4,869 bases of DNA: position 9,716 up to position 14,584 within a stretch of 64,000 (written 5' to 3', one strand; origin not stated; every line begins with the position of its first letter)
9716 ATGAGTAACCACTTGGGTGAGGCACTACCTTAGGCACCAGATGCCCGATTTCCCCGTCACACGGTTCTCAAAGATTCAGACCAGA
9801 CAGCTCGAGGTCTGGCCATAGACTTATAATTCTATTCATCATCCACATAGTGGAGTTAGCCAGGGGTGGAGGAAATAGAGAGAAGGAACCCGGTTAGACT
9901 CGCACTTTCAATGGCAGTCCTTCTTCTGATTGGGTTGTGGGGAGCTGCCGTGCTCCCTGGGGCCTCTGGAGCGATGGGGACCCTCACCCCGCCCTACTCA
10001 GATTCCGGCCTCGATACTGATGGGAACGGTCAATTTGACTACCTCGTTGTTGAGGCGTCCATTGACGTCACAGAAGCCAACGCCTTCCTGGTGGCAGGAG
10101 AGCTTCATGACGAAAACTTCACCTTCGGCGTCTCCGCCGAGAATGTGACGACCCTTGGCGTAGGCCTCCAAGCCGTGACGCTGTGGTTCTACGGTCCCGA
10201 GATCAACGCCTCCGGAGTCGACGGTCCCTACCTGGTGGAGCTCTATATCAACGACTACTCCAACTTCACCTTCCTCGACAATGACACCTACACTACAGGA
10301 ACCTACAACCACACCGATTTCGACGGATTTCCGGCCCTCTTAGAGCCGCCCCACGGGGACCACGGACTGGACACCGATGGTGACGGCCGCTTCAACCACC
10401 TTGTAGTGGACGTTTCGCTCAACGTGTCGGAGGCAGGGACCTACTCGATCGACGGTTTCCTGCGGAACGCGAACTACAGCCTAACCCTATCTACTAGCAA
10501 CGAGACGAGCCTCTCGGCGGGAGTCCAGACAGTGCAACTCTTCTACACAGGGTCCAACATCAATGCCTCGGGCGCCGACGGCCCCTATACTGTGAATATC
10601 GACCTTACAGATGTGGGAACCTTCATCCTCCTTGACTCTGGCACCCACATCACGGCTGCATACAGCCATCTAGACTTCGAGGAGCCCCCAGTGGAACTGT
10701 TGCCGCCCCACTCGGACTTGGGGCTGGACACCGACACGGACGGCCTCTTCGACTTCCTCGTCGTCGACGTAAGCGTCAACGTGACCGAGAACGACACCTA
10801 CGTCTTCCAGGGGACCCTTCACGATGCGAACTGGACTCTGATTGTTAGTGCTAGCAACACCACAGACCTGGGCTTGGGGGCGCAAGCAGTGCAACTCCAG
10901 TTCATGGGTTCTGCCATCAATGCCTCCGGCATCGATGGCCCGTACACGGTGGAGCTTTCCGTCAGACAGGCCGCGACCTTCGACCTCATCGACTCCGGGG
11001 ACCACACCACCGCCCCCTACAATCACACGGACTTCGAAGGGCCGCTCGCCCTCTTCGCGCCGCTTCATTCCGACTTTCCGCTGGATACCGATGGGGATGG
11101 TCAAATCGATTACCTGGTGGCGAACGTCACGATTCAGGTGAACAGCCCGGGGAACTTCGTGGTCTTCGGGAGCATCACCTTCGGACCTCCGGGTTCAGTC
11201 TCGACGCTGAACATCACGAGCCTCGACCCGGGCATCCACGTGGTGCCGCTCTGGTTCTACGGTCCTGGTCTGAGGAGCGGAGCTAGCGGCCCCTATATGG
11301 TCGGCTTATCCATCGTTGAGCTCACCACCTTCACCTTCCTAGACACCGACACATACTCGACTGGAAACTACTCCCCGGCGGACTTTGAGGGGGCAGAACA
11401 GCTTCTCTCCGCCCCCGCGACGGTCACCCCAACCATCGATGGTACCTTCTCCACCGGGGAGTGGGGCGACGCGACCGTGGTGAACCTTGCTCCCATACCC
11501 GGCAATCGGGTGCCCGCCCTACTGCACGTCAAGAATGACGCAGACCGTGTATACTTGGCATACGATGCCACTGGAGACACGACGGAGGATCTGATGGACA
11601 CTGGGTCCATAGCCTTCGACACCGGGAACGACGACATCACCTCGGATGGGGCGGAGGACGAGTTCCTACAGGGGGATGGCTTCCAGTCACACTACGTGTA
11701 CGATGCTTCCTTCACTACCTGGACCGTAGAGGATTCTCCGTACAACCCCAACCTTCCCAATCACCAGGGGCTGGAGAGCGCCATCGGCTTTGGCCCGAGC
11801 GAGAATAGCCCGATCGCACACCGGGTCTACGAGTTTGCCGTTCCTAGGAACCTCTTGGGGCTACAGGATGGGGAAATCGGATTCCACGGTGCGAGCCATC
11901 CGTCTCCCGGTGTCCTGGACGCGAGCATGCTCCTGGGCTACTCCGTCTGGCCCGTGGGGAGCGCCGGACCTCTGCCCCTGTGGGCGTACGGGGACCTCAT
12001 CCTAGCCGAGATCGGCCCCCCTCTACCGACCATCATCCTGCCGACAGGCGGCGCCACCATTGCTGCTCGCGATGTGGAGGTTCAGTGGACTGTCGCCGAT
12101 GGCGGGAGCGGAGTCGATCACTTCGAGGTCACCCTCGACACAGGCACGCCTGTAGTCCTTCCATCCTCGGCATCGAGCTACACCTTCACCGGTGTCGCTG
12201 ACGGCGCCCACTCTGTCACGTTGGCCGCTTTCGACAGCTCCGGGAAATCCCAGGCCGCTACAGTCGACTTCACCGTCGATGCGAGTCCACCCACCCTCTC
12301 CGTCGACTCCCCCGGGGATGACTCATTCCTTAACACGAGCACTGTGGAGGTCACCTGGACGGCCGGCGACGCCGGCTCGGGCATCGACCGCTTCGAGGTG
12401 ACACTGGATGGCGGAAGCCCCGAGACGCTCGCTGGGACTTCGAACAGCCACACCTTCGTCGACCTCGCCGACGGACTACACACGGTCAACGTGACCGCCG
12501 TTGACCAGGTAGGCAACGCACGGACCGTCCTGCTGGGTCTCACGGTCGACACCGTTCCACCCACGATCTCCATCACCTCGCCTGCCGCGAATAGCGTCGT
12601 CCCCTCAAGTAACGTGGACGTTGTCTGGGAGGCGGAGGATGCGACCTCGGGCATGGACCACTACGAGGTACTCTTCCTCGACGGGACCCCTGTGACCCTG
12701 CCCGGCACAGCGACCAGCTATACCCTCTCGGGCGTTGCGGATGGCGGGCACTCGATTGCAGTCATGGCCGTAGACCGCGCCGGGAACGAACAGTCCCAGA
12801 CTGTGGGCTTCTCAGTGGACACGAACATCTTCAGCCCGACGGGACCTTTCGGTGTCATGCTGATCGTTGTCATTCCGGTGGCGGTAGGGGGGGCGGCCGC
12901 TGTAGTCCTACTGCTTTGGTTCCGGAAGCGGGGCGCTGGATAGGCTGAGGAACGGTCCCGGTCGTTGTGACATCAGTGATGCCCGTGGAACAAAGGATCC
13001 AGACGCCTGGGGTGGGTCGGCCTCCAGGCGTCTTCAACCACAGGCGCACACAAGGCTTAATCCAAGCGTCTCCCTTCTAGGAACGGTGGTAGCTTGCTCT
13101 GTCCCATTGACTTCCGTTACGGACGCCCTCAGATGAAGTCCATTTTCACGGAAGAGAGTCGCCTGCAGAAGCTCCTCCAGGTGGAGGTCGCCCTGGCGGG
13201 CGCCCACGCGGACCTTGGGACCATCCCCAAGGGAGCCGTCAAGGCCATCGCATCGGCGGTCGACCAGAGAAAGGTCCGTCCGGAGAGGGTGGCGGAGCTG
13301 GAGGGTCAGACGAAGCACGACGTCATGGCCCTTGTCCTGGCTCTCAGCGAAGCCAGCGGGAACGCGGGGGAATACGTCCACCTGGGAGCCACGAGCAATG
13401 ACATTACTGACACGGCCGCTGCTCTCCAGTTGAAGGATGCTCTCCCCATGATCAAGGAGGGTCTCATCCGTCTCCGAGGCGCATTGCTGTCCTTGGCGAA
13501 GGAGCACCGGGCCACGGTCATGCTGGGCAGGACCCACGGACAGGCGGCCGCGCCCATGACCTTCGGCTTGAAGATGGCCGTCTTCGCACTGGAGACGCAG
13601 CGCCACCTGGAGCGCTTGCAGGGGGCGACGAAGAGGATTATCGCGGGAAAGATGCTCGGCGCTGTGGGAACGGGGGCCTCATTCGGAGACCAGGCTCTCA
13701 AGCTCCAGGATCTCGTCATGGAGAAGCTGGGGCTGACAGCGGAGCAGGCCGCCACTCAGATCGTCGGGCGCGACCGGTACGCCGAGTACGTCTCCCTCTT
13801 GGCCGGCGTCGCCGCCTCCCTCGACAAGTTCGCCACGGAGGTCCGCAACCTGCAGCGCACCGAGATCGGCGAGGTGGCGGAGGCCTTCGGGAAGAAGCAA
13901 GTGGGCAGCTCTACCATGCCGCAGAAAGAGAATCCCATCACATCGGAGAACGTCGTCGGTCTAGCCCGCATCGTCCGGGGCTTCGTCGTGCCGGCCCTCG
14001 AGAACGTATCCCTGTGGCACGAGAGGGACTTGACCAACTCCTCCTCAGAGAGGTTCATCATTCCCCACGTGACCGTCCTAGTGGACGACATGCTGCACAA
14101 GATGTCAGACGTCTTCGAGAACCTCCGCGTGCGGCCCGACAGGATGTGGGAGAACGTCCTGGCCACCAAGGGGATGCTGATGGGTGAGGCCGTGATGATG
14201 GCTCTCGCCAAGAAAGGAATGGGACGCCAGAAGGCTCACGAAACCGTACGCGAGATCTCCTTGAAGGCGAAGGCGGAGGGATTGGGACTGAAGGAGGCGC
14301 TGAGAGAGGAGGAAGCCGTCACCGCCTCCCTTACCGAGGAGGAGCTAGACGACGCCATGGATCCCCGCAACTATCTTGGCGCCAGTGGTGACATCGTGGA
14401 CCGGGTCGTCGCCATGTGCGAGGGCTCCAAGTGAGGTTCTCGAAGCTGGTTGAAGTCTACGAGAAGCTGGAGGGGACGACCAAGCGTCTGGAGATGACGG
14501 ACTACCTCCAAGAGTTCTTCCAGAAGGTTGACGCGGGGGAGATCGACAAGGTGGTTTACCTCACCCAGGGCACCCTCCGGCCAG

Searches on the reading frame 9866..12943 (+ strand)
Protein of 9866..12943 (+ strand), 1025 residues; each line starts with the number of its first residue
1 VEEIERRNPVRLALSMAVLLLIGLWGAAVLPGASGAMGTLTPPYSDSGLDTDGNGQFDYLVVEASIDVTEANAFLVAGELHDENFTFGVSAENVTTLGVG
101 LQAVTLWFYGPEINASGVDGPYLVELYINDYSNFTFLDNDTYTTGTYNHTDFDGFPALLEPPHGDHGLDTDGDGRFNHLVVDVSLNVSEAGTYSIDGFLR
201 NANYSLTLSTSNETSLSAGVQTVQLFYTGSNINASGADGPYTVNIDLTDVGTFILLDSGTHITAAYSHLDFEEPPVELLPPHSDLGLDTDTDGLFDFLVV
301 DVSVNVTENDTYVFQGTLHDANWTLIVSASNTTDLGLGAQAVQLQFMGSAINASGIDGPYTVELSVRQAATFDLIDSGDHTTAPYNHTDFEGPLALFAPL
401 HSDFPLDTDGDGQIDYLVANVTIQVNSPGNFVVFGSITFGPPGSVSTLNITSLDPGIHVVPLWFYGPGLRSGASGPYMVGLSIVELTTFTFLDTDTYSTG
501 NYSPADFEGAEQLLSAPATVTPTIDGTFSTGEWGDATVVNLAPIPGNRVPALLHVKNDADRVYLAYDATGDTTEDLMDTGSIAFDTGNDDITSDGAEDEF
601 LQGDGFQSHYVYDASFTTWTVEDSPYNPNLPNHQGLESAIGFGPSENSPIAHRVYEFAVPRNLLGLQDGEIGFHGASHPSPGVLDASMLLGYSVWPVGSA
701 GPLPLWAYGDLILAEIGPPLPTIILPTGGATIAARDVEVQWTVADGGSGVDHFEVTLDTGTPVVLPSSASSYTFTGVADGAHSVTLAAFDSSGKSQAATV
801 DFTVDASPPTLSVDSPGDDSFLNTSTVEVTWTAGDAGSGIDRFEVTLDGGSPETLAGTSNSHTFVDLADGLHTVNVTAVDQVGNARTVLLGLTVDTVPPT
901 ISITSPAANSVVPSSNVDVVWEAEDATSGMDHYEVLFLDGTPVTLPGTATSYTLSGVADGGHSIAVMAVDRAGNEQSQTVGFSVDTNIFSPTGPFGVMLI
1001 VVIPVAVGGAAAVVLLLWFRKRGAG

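Call 62: search_protein_families(library=ncbifam, proteins=[window:9866-12943:+], max_evalue=1e-15)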
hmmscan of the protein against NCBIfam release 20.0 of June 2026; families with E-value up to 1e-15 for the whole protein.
window:9866-12943:+ (1025 aa): 1 family
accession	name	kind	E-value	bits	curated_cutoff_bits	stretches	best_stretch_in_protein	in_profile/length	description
NF047446.1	barrel_OmpL47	domain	3.3e-18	65.9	40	0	825-885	3-58/68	OmpL47-type beta-barrel domain-containing protein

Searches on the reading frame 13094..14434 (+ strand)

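Call 45: search_protein_families(library=pfam, proteins=[window:13094-14434:+], max_evalue=0.0001)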
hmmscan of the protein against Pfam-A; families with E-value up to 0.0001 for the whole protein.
window:13094-14434:+ (446 aa): 3 families
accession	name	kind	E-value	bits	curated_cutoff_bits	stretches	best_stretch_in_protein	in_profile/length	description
PF00206.25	Lyase_1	-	1e-58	199.7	27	1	11-296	7-312/312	Lyase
PF10397.14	ADSL_C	-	7.8e-25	87.5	32.7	1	360-438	1-79/79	Adenylosuccinate lyase C-terminus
PF08328.16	ASL_C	-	1.8e-05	25.2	35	1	310-427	4-114/115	Adenylosuccinate lyase C-terminal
